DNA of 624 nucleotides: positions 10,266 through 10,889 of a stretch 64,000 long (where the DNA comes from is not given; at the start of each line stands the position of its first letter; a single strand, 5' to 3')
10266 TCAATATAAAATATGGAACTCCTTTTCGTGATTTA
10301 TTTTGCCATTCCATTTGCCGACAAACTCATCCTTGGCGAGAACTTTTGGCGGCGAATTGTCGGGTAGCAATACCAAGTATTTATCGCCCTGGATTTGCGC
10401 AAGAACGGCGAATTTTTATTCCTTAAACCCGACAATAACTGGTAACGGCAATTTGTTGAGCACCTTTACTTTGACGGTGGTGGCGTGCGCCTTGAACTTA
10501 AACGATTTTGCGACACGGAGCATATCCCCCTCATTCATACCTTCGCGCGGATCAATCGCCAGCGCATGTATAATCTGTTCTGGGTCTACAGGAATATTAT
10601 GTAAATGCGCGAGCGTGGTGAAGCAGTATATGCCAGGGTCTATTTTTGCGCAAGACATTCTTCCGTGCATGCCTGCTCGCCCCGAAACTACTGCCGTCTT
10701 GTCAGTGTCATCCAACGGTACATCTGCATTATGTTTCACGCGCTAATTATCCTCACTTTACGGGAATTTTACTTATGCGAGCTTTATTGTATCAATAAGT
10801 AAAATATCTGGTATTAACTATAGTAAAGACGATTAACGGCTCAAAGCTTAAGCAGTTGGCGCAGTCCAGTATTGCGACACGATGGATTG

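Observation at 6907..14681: Minus-strand cluster encoding a signal-peptide-less lipase_3/RTX/HCBP-repeat giant protein with envelope partners, a candidate secreted-effector (host-interaction) locus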

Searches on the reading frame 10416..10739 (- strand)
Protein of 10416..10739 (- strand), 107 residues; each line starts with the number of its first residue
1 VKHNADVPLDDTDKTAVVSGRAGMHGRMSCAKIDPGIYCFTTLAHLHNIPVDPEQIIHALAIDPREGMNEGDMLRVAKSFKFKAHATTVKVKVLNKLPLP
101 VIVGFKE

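Call 3: search_protein_families(library=pfam, proteins=[window:10416-10739:-], max_evalue=0.1)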
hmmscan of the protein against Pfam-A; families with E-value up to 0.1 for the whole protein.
window:10416-10739:- (107 aa): 1 family
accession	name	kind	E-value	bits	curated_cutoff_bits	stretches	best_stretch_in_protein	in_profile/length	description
PF03412.21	Peptidase_C39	-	3.7e-08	33.7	22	1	34-103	12-80/133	Peptidase C39 family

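Call 4: search_protein_families(library=ncbifam, proteins=[window:10416-10739:-], max_evalue=0.1)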
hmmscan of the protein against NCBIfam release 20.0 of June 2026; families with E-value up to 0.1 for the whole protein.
window:10416-10739:- (107 aa): 3 families
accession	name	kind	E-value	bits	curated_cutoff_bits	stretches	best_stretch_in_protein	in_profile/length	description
TIGR01846.1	type_I_sec_HlyB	subfamily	1.1e-08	33.9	725.55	1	36-104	1-68/694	type I secretion system permease/ATPase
TIGR03375.1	type_I_sec_LssB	subfamily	0.019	13.2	693.1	1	37-105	4-71/696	type I secretion system permease/ATPase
TIGR03796.1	NHLM_micro_ABC1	equivalog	0.048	11.8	853.3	1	65-103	42-80/710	NHLP family bacteriocin export ABC transporter peptidase/permease/ATPase subunit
